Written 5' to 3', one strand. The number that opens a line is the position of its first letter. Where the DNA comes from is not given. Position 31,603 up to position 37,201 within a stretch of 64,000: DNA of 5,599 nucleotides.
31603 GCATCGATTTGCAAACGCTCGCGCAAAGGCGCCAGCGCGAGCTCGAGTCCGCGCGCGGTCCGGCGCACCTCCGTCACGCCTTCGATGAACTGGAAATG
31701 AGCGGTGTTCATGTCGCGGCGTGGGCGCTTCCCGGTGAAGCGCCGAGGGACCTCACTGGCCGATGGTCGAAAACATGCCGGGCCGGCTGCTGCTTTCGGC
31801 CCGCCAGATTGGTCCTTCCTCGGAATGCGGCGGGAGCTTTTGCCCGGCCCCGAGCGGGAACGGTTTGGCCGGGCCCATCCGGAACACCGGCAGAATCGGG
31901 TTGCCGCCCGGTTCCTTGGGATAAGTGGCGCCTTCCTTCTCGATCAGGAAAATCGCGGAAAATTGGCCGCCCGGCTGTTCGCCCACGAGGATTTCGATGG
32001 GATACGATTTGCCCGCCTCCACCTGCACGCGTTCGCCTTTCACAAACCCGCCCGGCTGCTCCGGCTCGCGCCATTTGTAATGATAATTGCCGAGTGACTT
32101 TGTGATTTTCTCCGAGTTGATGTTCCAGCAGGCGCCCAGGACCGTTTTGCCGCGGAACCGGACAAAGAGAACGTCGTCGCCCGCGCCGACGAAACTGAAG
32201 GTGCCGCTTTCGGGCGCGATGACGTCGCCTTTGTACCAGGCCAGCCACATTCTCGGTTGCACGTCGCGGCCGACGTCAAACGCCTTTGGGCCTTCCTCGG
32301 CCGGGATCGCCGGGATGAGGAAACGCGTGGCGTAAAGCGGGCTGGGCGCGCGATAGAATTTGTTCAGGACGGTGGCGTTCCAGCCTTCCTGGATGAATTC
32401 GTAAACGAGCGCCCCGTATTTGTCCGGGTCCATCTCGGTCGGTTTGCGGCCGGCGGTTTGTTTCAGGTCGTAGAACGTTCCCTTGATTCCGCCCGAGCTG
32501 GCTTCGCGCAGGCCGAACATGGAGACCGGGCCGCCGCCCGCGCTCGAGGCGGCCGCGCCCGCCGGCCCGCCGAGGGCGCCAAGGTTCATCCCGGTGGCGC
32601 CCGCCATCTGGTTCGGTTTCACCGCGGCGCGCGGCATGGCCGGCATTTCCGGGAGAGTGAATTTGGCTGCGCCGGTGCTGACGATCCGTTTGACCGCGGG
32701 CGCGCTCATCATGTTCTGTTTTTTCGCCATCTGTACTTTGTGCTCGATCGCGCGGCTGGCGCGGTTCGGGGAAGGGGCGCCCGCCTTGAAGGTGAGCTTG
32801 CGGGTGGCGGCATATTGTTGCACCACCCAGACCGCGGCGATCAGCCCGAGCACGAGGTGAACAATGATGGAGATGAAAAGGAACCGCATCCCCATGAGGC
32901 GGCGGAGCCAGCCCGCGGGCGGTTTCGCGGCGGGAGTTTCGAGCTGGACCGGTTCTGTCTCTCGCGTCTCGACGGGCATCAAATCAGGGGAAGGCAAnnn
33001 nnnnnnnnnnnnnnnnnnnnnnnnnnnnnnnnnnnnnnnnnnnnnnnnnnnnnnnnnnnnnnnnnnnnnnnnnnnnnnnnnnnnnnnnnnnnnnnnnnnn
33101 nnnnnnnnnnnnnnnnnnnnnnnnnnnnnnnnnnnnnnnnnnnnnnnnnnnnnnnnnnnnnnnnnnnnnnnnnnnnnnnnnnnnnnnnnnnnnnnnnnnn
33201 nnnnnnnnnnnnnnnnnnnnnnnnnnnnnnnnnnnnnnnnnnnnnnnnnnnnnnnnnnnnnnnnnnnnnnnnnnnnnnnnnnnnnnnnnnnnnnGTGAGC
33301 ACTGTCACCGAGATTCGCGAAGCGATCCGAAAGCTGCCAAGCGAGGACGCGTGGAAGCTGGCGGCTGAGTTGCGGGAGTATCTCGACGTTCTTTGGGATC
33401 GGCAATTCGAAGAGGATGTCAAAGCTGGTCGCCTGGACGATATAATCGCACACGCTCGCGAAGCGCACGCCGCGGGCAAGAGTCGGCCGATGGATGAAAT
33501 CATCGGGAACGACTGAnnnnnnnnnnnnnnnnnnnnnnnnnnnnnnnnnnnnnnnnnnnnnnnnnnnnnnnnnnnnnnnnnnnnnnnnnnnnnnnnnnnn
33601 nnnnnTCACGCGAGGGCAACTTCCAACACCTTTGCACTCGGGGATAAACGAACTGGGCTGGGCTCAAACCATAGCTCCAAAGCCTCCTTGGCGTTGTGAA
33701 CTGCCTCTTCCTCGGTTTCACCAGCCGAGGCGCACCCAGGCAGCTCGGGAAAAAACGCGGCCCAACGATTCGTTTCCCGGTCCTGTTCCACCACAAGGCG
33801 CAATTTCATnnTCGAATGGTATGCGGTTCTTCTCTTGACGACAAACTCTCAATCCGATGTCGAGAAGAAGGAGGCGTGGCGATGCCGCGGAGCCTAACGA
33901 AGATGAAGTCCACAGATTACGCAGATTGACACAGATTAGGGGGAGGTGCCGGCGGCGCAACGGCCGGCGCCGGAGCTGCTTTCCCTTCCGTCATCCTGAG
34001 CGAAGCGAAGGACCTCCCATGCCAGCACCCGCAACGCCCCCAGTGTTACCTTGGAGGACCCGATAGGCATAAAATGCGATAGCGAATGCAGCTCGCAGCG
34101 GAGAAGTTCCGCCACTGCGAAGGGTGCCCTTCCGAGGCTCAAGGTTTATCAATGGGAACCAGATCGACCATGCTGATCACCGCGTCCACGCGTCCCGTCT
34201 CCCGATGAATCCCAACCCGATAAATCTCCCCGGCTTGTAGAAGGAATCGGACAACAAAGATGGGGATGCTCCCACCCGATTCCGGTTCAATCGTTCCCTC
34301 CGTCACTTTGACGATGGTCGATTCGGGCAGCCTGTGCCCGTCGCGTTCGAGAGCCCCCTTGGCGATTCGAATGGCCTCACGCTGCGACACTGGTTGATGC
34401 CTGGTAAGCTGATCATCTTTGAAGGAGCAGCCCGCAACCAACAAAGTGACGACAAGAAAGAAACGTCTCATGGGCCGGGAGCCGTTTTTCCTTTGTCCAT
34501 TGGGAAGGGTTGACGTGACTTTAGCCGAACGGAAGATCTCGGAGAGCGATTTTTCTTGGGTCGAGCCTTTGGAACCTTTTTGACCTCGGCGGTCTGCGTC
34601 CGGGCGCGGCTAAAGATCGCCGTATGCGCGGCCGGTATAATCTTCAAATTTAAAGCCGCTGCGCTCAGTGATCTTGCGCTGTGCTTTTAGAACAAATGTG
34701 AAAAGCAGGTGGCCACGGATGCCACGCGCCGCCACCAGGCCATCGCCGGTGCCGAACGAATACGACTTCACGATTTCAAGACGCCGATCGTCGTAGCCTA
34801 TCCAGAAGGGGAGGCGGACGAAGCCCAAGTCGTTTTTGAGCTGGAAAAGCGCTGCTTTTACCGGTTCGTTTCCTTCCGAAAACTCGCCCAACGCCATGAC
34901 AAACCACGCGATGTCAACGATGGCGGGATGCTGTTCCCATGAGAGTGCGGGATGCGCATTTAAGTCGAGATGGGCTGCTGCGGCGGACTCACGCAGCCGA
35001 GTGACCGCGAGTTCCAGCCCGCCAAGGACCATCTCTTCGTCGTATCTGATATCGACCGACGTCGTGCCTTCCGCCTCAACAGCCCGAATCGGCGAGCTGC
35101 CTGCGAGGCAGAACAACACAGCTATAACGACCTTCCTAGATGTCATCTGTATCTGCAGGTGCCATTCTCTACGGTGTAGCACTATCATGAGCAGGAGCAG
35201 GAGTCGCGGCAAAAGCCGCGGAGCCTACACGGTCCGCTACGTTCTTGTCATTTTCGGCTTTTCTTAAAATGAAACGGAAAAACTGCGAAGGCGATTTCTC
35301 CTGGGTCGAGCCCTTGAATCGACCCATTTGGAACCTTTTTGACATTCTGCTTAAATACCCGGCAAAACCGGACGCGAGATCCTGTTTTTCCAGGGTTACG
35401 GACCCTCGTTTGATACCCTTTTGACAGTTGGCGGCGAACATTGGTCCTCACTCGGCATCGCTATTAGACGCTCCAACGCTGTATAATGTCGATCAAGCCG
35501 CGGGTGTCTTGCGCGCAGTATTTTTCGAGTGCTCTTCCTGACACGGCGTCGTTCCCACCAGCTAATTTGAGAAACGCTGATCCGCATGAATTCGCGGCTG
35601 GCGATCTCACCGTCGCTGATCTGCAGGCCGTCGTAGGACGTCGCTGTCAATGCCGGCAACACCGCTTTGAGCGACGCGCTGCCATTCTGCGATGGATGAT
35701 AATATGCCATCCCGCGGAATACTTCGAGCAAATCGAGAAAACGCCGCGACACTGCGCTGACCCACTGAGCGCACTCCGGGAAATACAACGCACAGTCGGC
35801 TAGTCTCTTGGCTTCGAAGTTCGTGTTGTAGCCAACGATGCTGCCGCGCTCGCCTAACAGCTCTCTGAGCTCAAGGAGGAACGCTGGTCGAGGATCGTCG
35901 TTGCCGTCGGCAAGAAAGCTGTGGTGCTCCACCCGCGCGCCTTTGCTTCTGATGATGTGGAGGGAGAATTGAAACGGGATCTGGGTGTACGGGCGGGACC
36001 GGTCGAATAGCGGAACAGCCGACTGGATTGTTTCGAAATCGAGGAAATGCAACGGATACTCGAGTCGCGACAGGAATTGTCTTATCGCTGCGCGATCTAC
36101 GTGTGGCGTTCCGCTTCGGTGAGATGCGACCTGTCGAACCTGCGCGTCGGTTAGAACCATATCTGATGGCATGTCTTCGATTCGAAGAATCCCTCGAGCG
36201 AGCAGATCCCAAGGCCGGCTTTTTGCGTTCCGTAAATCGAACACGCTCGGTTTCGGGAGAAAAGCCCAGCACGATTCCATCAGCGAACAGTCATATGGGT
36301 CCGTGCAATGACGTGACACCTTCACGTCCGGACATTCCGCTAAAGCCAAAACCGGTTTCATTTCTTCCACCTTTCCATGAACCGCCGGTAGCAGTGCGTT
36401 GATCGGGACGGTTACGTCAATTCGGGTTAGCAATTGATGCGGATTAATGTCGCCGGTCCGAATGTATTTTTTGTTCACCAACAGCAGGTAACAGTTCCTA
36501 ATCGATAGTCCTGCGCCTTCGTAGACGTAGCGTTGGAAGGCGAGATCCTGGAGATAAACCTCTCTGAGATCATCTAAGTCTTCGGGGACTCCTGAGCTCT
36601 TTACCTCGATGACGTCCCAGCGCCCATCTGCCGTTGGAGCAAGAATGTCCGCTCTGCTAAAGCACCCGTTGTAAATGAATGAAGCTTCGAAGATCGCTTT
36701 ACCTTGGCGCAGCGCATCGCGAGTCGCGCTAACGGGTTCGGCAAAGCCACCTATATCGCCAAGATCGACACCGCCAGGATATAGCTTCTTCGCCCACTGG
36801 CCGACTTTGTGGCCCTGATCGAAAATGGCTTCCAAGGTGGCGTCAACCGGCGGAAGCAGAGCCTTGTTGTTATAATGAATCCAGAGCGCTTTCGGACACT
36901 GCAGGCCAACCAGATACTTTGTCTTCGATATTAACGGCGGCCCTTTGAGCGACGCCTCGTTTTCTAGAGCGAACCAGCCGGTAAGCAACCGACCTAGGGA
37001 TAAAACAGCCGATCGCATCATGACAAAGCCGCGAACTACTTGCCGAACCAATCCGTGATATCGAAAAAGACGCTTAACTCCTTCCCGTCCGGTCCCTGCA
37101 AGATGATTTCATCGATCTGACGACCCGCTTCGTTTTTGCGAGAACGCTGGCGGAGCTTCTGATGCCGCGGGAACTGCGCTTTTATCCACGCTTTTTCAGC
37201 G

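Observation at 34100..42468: AT-rich island of about 8.4 kb at the 3' end of tRNA-Asp carrying only uncharacterised ATPase/nuclease operons (candidate novel conflict/defence locus)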

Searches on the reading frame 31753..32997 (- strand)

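Call 99: search_protein_families(library=pfam, proteins=[window:31753-32997:-], max_evalue=0.01)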
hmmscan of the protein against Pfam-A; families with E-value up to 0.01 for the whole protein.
window:31753-32997:- (414 aa): 1 family
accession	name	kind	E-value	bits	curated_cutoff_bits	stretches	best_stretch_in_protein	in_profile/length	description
PF10528.15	GLEYA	-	0.0036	18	26.2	1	255-347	5-86/91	GLEYA domain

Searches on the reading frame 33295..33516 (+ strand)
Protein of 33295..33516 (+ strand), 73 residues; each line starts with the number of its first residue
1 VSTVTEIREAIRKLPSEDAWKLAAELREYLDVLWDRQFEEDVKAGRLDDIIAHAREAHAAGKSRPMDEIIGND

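Call 10: search_protein_families(library=ncbifam, proteins=[window:33295-33516:+], max_evalue=0.1)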
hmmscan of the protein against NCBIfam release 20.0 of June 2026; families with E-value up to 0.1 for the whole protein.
window:33295-33516:+ (73 aa): 2 families
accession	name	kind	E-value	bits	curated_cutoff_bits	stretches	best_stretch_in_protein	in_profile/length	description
NF006281.0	PRK08452.1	equivalog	0.002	18.4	117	1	9-37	95-123/124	flagella length regulator FlaG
NF058630.1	repair_Rv3395c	exception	0.029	14.1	65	1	15-60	65-109/153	DnaE2-dependent mutagenesis accessory factor ImuA'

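Call 99: search_protein_families(library=pfam, proteins=[window:33295-33516:+], max_evalue=0.01)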
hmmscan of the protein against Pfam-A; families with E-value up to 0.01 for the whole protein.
window:33295-33516:+ (73 aa): 0 families

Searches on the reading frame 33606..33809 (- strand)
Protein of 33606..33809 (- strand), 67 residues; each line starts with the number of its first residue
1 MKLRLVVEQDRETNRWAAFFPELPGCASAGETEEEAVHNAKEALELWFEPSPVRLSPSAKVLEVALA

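Call 11: search_protein_families(library=phrogs, proteins=[window:33606-33809:-], max_evalue=0.1)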
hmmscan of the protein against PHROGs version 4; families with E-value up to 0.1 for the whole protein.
window:33606-33809:- (67 aa): 3 families
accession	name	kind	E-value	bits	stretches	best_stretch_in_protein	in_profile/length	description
phrog_497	-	moron, auxiliary metabolic gene and host takeover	1.5e-12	48.6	1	4-49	14-58/342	toxin-antitoxin system HicB-like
phrog_11958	-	unknown function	3.6e-10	40.9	1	5-49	6-50/84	-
phrog_13047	-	unknown function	0.027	15.9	1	24-47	31-54/86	-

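Call 99: search_protein_families(library=pfam, proteins=[window:33606-33809:-], max_evalue=0.01)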
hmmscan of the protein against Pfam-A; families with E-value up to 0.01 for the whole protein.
window:33606-33809:- (67 aa): 2 families
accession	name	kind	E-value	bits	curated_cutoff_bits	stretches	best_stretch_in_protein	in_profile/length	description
PF15919.11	HicB_lk_antitox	-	2.4e-10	41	27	1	6-49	4-46/123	HicB_like antitoxin of bacterial toxin-antitoxin system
PF21748.3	UPF0150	-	0.00067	20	27.3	1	14-47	19-52/64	UPF0150-like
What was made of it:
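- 33606..33809 (-): Orphan HicB-like antitoxin fragment (67 aa). It has the N-terminal domain only, and no HicA gene was seen beside it. Pfam PF15919, E 2.4e-10 (call 99). phrog_497, E 1.5e-12 (call 11).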

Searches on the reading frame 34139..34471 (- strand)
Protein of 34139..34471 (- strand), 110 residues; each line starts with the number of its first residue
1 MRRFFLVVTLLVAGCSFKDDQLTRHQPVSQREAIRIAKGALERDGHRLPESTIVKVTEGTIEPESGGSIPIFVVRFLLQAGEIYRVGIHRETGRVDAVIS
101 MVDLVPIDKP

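Call 6: search_protein_families(library=pfam, proteins=[window:34139-34471:-], max_evalue=0.1)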
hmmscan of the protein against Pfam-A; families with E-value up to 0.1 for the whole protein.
window:34139-34471:- (110 aa): 0 families

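Call 7: search_protein_families(library=padloc, proteins=[window:34139-34471:-], max_evalue=0.1)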
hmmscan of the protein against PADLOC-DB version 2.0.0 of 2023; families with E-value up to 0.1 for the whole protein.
window:34139-34471:- (110 aa): 0 families

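Call 10: search_protein_families(library=ncbifam, proteins=[window:34139-34471:-], max_evalue=0.1)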
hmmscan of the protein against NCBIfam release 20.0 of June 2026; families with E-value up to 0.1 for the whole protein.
window:34139-34471:- (110 aa): 0 families

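Call 11: search_protein_families(library=phrogs, proteins=[window:34139-34471:-], max_evalue=0.1)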
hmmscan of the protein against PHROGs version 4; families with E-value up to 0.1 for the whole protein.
window:34139-34471:- (110 aa): 0 families

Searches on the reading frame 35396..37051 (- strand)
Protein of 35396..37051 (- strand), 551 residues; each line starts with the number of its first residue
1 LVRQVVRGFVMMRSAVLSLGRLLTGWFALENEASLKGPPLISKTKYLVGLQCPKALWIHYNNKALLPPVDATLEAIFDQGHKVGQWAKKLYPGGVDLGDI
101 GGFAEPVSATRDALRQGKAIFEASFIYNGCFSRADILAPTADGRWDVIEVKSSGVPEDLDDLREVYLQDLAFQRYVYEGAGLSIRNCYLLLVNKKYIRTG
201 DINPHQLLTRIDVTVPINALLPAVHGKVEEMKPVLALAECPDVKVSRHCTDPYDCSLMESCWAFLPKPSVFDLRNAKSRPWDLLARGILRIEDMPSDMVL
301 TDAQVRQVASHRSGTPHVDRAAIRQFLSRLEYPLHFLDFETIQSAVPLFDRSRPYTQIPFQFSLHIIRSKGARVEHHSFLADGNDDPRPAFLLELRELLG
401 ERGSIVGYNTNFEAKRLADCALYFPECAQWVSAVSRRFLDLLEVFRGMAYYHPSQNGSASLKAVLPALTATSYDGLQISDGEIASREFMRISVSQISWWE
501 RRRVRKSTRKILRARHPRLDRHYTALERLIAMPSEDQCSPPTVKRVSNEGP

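Call 6: search_protein_families(library=pfam, proteins=[window:35396-37051:-], max_evalue=0.1)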
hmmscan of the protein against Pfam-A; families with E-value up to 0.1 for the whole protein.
window:35396-37051:- (551 aa): 1 family
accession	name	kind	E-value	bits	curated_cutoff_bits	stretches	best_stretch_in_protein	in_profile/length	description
PF11074.14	DUF2779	-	4.1e-38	130.9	23.3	1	335-460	1-126/126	Domain of unknown function(DUF2779)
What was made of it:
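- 35396..37021 (-): DUF2779 protein, a fusion of a Cas4-like PD-(D/E)XK nuclease and an RNase H-like 3'-5' exonuclease. A +1 indel near 35536 and a -1 indel near 35480 scramble 19 codons, including the conserved YCAQD motif. Pfam PF11074, E 4e-38 (call 6).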

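Call 7: search_protein_families(library=padloc, proteins=[window:35396-37051:-], max_evalue=0.1)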
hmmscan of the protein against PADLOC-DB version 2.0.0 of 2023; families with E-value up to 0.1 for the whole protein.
window:35396-37051:- (551 aa): 1 family
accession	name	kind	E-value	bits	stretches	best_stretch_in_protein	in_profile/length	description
PDLC01447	Cas4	-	0.00023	19.7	1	50-263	14-159/161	"CAS-I,CAS-II,CAS-III,CAS-IV,CAS-V,CAS-VI; acquisition_associated"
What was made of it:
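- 35396..37021 (-): PADLOC Cas4, E 2e-4 (call 7).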

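Call 10: search_protein_families(library=ncbifam, proteins=[window:35396-37051:-], max_evalue=0.1)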
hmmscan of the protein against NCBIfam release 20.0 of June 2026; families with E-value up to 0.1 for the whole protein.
window:35396-37051:- (551 aa): 1 family
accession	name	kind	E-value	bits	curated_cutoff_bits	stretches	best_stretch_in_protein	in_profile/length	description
NF045869.1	UU173_fam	subfamily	3.7e-06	26.2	225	1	337-375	416-453/650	UU173 family protein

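Call 11: search_protein_families(library=phrogs, proteins=[window:35396-37051:-], max_evalue=0.1)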
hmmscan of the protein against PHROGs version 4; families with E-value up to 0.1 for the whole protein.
window:35396-37051:- (551 aa): 0 families

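Call 104: search_solved_structures(query=window:35396-37051:-, max_evalue=1)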
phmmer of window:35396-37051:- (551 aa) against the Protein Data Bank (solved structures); distinct sequences matched with E-value up to 1: 0.
